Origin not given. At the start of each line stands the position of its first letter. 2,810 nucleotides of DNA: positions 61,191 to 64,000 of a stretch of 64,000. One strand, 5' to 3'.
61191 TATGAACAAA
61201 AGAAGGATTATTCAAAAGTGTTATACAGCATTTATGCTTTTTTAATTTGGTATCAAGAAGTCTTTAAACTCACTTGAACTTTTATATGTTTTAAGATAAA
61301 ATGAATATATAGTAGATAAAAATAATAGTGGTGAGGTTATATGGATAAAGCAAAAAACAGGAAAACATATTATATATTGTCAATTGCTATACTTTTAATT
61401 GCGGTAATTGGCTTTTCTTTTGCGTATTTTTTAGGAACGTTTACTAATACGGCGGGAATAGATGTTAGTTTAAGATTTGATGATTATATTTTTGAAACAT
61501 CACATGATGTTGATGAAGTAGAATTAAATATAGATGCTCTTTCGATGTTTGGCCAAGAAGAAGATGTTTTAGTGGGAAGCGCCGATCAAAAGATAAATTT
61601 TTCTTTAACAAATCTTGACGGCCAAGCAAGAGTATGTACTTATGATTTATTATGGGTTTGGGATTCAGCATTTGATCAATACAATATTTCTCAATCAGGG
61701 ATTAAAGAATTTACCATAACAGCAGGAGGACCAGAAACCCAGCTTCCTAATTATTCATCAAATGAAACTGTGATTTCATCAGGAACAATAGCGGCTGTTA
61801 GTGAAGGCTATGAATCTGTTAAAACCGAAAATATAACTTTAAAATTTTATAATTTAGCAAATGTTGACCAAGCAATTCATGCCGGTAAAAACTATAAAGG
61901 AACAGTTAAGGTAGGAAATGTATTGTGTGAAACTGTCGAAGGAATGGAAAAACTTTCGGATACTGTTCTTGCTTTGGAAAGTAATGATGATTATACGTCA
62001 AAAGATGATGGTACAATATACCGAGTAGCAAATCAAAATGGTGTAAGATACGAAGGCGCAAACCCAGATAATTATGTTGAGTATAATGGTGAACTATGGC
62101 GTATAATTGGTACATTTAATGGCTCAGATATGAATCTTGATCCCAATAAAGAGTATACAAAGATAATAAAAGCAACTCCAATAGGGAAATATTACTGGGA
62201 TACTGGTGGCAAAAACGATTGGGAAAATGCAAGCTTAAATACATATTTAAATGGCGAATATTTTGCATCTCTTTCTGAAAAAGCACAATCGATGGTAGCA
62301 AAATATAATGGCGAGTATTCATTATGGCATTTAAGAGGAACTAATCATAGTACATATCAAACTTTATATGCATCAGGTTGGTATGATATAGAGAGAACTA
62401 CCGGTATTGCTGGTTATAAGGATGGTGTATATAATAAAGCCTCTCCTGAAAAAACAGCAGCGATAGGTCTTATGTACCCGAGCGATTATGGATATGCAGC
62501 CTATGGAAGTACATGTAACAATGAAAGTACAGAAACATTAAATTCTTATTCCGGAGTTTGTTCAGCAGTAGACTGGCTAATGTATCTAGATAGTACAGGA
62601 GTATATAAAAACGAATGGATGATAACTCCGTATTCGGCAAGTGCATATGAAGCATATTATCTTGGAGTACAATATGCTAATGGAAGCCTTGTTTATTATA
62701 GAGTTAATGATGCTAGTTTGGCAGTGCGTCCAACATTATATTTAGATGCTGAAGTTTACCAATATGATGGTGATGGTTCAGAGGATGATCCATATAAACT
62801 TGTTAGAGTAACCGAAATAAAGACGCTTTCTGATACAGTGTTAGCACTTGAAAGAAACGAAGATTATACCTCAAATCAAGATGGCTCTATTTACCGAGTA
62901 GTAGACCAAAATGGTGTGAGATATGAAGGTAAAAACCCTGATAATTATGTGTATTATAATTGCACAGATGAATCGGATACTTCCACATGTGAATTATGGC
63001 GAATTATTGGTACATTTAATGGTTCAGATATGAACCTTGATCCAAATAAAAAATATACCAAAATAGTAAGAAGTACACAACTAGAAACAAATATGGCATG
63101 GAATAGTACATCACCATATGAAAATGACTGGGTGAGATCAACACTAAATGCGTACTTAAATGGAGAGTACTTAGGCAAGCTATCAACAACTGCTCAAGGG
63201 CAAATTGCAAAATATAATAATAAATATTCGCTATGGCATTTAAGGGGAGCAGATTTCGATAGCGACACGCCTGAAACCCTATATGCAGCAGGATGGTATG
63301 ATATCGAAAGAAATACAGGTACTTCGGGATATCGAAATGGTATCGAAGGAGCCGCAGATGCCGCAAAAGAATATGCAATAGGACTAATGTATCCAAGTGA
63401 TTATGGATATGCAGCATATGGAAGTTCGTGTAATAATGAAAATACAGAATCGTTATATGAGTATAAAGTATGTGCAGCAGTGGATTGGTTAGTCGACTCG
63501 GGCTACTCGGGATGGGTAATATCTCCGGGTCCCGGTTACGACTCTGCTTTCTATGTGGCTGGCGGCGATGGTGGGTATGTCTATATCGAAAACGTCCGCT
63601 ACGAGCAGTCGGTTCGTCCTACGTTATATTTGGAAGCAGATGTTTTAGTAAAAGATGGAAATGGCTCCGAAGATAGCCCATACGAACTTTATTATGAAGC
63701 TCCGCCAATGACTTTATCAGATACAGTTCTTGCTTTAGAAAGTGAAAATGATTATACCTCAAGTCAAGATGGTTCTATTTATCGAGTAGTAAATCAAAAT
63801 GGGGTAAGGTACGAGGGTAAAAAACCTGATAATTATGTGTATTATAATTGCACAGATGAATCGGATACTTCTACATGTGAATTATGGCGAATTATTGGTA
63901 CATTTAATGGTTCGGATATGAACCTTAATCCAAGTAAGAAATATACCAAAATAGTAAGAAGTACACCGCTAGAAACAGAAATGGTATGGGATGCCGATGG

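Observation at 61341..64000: Giant signal-anchored surface protein built from ≥3 ~290-aa Tyr/Cys-rich tandem repeats, running off the window edge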

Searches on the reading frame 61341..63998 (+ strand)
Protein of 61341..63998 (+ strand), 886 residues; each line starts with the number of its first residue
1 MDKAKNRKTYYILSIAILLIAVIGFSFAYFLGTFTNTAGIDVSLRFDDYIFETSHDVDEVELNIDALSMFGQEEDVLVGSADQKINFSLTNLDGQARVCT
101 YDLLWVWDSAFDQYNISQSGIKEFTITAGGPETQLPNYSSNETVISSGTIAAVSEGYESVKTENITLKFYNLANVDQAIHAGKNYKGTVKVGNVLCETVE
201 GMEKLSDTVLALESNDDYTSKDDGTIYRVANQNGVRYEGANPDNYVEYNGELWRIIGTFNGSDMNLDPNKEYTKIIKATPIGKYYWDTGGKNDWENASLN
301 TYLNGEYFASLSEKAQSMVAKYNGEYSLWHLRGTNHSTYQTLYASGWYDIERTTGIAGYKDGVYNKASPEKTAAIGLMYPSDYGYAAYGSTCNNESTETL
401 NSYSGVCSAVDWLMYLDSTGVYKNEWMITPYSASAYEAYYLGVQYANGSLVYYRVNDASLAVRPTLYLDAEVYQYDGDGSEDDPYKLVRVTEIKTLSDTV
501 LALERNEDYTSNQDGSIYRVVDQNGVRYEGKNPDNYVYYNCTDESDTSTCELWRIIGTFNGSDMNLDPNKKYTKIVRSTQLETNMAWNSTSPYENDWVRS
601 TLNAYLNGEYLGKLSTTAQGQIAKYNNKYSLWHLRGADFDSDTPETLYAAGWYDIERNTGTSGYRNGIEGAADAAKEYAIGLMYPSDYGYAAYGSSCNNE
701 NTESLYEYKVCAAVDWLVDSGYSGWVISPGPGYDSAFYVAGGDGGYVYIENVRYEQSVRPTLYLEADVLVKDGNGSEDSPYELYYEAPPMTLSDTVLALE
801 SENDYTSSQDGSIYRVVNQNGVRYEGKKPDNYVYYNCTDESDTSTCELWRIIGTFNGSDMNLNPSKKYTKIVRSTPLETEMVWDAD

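Call 6: search_protein_families(library=pfam, proteins=[window:61341-63998:+], max_evalue=1)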
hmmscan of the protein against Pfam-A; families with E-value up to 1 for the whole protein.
window:61341-63998:+ (886 aa): 3 families
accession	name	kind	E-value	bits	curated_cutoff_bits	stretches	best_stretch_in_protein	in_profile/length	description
PF19789.6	DUF6273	-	3.2e-10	40.6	23.5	2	583-765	20-171/172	Domain of unknown function (DUF6273)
PF20577.3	Phage_ORF5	-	0.012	15.6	27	0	308-331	28-51/75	Phage ORF5 protein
PF20067.5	SSL_N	-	0.12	12.7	18.9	0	805-816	35-46/46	Strictosidine synthase-like, N-terminal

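Call 7: search_protein_families(library=ncbifam, proteins=[window:61341-63998:+], max_evalue=1)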
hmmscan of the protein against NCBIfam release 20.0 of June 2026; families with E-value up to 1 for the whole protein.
window:61341-63998:+ (886 aa): 0 families

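Call 10: find_related_loci(query=window:61341-63998:+, collection=genome_contigs, flank=10000)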
Query window:61341-63998:+ (886 aa) in genome_contigs; peptide patterns used: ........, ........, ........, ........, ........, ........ (x = any residue, [..] = any of these).
25 stretches matched a pattern, but none encodes a relative of the query by tblastn (E <= 1e-3).

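Call 11: find_homologous_proteins(query=window:61341-63998:+, max_evalue=0.001)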
Query window:61341-63998:+ (886 aa): 2012 proteins with E <= 0.001 among 8000 candidates; the best 120 are listed.
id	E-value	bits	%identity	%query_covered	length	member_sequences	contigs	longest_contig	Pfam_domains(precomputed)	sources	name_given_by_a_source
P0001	0.0e+0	1286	53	99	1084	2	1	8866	PF19789.7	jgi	-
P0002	4.1e-291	987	62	66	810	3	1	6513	PF19789.7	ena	-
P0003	1.7e-260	885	57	66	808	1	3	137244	PF19789.7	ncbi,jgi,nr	ncbi:MAG: hypothetical protein E7164_00540 [Firmicutes bacterium]|nr:hypothetical protein [Bacillota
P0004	2.4e-185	637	39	99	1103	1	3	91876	PF19789.7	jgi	-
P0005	8.1e-135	469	38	88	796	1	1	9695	-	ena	-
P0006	1.3e-131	459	38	88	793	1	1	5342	-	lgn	-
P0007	1.1e-129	452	52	45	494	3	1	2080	PF19789.7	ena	-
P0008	1.2e-118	416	40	67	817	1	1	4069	PF19789.7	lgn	-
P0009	2.7e-105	372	34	88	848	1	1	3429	-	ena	-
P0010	1.1e-103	366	38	71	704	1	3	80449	-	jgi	-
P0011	4.7e-72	262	35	65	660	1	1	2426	-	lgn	-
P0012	8.4e-66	241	34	62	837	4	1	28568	PF19789.7,PF02494.23,PF16403.12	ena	-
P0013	1.7e-65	240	36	55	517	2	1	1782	-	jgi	-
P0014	6.6e-65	238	38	55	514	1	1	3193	-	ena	-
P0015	1.2e-64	237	33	66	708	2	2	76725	PF19789.7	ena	-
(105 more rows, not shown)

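Call 40: find_encoding_contigs(protein=P0003, flank=8000, max_places=2)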
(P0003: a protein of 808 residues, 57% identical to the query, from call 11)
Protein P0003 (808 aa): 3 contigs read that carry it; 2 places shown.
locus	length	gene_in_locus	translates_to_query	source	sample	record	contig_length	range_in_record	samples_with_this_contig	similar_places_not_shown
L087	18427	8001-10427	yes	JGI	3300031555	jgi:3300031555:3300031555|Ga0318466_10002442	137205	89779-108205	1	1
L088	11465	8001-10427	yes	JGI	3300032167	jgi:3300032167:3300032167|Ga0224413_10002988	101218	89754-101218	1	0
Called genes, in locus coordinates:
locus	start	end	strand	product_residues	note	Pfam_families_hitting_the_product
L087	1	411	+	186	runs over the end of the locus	PF06130:PTAC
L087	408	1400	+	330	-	PF01207:Dus, PF01180:DHO_dh (weak), PF00977:His_biosynth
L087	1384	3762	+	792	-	PF12705:PDDEXK_1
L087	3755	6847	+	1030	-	PF00580:UvrD-helicase, PF01443:Viral_helicase1 (faint), PF13245:AAA_19, PF13361:UvrD_C, PF13538:UvrD_C_2 (faint)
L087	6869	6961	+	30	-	-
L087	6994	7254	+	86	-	-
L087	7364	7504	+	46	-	-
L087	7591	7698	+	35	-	-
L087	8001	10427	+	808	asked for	PF19789:DUF6273 (faint)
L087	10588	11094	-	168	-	-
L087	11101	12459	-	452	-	PF01225:Mur_ligase, PF08245:Mur_ligase_M, PF02875:Mur_ligase_C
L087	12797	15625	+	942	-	-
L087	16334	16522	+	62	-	-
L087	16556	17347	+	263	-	PF02452:PemK_toxin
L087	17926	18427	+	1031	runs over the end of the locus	PF00133:tRNA-synt_1, PF09334:tRNA-synt_1g (weak), PF08264:Anticodon_1, PF19302:DUF5915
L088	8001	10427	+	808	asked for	PF19789:DUF6273 (faint)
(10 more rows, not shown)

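Call 41: find_encoding_contigs(protein=P0004, flank=8000, max_places=2)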
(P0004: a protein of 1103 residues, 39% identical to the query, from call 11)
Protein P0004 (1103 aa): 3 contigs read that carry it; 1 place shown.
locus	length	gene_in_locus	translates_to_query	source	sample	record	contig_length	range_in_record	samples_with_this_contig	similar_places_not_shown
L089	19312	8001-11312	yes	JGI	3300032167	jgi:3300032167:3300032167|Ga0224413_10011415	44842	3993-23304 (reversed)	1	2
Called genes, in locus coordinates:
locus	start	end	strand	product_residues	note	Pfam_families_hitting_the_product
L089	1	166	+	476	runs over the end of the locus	-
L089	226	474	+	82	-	PF06135:IreB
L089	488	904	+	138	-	PF03652:RuvX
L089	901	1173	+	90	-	PF06949:DUF1292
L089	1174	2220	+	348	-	PF02618:YceG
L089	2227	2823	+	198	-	PF01135:PCMT (faint), PF01596:Methyltransf_3, PF13578:Methyltransf_24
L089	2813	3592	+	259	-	PF01136:Peptidase_U32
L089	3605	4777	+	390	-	PF01136:Peptidase_U32, PF16325:Peptidase_U32_C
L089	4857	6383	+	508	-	-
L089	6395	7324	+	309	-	PF20118:DUF6508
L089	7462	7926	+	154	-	PF03449:GreA_GreB_N, PF01272:GreA_GreB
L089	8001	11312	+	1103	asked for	PF19789:DUF6273 (faint)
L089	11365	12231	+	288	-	PF02899:Phage_int_SAM_1, PF13102:Phage_int_SAM_5 (faint), PF13495:Phage_int_SAM_4, PF00589:Phage_integrase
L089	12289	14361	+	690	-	PF09479:Flg_new, PF18998:Flg_new_2 (faint), PF09479:Flg_new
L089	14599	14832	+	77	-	-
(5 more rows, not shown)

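Call 59: search_protein_families(library=ncbifam, proteins=[L087:12797-15625:+, L087:10588-11094:-], max_evalue=0.01)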
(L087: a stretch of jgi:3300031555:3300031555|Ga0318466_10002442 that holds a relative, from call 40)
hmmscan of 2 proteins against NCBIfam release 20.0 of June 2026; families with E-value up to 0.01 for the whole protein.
L087:12797-15625:+ (942 aa): 0 families

L087:10588-11094:- (168 aa): 0 families

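Call 60: search_protein_families(library=pfam, proteins=[L087:12797-15625:+, L087:10588-11094:-, P0012], max_evalue=0.01)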
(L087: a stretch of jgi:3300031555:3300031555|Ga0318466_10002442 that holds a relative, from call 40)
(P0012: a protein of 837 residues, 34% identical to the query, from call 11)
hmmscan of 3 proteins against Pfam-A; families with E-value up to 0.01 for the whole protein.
L087:12797-15625:+ (942 aa): 0 families

L087:10588-11094:- (168 aa): 1 family
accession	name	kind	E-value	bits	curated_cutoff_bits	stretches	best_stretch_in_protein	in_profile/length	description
PF18916.5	Lycopene_cyc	-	0.0066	17.4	27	1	8-59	26-76/92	Lycopene cyclase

P0012 (837 aa): 5 families
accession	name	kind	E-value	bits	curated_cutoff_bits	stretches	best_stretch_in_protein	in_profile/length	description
PF16403.11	Bact_surface_Ig-like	-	1.5e-16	60.6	27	2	131-207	1-71/71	Bacterial surface protein, Ig-like domain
PF19789.6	DUF6273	-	6.7e-07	29.8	23.5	1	650-694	9-62/172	Domain of unknown function (DUF6273)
PF02494.22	HYR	-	1.2e-05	25.9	21.7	1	208-284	1-76/81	HYR domain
PF07963.17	N_methyl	-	0.00012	21.9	21.2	1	1-23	1-23/27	Prokaryotic N-terminal methylation motif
PF19469.4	DUF6006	-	0.0074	16.3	26.3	0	596-621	92-116/140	Family of unknown function (DUF6006)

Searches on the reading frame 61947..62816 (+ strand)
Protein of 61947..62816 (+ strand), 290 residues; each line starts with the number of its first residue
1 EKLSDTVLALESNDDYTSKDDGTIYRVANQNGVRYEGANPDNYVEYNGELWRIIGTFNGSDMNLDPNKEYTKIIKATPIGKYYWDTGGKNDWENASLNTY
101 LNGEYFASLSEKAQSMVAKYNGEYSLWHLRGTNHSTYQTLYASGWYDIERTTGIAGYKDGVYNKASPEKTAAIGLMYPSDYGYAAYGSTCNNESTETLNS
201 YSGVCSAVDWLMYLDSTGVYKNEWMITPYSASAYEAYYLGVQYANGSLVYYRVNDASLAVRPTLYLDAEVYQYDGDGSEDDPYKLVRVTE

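Call 6: search_protein_families(library=pfam, proteins=[window:61947-62816:+], max_evalue=1)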
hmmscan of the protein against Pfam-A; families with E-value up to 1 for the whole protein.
window:61947-62816:+ (290 aa): 1 family
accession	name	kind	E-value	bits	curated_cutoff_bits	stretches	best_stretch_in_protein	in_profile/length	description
PF19789.6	DUF6273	-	0.00036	20.9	23.5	1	81-121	22-62/172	Domain of unknown function (DUF6273)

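Call 7: search_protein_families(library=ncbifam, proteins=[window:61947-62816:+], max_evalue=1)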
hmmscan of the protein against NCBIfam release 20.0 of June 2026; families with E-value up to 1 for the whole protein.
window:61947-62816:+ (290 aa): 0 families
